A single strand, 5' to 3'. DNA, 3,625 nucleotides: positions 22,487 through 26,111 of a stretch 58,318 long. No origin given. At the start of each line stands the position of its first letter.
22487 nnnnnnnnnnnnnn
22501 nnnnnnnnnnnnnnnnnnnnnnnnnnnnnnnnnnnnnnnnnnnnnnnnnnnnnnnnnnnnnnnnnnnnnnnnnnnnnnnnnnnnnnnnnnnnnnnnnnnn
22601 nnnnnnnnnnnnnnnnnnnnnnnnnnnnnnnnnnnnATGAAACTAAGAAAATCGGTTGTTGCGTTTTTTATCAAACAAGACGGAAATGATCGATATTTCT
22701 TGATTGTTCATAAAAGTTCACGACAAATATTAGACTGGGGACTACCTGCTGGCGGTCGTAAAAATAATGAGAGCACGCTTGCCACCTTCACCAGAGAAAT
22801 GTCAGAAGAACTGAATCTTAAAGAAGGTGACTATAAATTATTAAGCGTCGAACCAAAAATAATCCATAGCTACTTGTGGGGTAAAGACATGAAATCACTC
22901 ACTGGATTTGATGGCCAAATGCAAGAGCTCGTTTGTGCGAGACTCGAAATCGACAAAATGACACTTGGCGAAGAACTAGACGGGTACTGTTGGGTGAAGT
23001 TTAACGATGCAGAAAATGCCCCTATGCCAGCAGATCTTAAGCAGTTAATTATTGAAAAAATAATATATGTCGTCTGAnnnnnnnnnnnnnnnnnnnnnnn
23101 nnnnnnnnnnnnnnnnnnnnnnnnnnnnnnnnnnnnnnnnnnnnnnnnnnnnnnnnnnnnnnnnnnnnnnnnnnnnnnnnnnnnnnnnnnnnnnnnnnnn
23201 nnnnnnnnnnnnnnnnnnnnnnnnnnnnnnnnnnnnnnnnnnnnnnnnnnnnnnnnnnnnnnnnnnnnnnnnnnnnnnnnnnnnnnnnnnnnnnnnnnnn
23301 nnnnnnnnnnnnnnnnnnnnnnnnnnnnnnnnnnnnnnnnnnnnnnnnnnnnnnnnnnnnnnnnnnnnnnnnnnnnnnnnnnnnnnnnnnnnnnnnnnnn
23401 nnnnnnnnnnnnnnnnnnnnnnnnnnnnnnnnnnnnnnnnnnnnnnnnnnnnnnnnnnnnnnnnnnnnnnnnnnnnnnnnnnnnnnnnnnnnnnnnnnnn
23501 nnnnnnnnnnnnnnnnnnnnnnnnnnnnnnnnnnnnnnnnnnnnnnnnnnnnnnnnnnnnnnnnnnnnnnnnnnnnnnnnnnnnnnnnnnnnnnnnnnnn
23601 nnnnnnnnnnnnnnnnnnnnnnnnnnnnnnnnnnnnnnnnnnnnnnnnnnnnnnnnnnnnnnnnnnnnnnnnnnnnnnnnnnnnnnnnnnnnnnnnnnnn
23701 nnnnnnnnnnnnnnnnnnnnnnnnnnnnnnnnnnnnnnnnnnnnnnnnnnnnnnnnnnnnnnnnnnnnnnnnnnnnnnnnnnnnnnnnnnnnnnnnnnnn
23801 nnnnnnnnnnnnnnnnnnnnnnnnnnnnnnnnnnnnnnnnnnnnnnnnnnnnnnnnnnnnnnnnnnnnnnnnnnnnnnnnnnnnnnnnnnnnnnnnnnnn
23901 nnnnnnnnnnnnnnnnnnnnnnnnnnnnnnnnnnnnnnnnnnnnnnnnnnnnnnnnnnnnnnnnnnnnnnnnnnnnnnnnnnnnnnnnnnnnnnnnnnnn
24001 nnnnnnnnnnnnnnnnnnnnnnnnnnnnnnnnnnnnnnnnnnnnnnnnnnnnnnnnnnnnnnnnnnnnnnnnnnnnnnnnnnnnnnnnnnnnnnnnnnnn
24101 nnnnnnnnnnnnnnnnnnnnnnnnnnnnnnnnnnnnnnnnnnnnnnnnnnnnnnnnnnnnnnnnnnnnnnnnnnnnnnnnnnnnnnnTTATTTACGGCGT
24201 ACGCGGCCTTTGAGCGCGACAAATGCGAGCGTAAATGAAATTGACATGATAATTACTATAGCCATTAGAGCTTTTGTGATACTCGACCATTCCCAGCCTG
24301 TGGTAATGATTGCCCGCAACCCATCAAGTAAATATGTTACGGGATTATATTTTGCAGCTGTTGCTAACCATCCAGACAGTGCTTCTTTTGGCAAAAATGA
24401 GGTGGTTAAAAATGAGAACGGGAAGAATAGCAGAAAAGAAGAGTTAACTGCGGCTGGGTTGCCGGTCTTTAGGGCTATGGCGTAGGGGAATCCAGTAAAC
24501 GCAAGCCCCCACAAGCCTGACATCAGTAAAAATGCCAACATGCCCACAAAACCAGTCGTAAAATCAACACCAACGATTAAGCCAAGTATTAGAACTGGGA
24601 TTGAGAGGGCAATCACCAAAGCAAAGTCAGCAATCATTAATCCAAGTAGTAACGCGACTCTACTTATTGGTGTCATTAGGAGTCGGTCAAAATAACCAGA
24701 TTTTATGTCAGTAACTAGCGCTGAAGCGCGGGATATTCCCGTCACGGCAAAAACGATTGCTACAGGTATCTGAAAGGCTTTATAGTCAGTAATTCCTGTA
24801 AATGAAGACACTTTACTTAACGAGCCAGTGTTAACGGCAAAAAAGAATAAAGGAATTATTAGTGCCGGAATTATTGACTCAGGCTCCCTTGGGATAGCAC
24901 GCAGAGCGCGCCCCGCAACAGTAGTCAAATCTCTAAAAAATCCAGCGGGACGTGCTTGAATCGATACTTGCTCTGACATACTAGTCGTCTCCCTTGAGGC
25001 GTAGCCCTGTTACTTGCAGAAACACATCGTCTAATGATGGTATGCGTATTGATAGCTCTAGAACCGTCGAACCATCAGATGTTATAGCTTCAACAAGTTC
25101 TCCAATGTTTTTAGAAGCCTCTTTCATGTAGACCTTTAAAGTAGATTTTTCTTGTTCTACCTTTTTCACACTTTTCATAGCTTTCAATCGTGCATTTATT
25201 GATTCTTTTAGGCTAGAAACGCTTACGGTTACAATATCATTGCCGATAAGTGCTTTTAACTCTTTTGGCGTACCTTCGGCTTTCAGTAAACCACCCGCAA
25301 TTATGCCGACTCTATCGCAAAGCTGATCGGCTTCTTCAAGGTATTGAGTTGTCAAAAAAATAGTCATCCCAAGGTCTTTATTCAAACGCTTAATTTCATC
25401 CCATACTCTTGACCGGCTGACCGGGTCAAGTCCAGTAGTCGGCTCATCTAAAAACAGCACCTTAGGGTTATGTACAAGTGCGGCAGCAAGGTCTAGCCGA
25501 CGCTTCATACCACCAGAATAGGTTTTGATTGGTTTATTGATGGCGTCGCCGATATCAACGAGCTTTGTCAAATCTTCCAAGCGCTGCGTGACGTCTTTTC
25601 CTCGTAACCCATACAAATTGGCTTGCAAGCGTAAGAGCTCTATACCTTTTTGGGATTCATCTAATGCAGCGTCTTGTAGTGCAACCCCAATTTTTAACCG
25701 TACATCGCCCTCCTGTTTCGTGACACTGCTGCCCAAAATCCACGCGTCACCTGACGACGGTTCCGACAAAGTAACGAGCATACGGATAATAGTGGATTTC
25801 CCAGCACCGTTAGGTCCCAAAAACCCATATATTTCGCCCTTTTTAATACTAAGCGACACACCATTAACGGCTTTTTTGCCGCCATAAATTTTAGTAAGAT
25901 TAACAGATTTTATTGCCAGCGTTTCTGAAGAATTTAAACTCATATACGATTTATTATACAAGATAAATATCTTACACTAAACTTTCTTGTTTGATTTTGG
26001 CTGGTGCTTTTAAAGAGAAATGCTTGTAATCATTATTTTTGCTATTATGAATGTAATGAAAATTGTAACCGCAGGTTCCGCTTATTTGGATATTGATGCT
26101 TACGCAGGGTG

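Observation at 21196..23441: Two clusters of tRNA-Asn T-arm pseudo-copies whose T-loops are split by 17-85 nt structured inserts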

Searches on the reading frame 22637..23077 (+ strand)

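Call 14: search_protein_families(library=pfam, proteins=[window:22637-23077:+], max_evalue=0.01)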
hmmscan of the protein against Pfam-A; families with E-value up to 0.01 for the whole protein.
window:22637-23077:+ (146 aa): 1 family
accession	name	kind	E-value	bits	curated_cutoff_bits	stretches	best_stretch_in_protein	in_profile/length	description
PF00293.34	NUDIX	-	8.2e-10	39.3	21.1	1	4-136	3-129/134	NUDIX domain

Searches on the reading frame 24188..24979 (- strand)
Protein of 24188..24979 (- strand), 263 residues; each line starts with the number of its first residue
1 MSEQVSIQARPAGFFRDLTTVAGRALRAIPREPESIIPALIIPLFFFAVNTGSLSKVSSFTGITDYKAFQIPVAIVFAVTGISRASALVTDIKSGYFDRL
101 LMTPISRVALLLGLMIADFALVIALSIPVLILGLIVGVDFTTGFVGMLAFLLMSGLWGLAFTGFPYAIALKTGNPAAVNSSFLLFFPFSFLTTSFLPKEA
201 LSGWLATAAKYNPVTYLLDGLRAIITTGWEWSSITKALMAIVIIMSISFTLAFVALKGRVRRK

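Call 14: search_protein_families(library=pfam, proteins=[window:24188-24979:-], max_evalue=0.01)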
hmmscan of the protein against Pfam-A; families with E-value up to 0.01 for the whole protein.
window:24188-24979:- (263 aa): 2 families
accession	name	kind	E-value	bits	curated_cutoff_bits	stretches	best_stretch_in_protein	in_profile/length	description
PF01061.29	ABC2_membrane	-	3.3e-18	66.4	26.9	1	19-225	4-210/211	ABC-2 type transporter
PF12698.13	ABC2_membrane_3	-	2.3e-11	43.8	31.6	1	61-253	158-346/347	ABC-2 family transporter protein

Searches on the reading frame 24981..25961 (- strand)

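Call 34: search_protein_families(library=pfam, proteins=[window:24981-25961:-], max_evalue=0.01)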
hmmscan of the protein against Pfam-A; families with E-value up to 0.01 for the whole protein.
window:24981-25961:- (326 aa): 5 families
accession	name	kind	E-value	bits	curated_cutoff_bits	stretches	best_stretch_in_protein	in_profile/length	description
PF00005.33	ABC_tran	-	1.5e-30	107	25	1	33-176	2-137/137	ABC transporter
PF13304.12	AAA_21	-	6e-13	50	27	2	131-206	221-298/304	AAA domain, putative AbiEii toxin, Type IV TA system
PF13732.12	DrrA1-3_C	-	2e-11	44.9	27.4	1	230-318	1-81/81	ATP-binding protein DrrA1-3-like, C-terminal domain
PF13175.12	AAA_15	-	0.0025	17.9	32.1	0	44-88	25-55/374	AAA ATPase domain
PF13555.12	AAA_29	-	0.0089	16.2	27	0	35-60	15-40/61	P-loop containing region of AAA domain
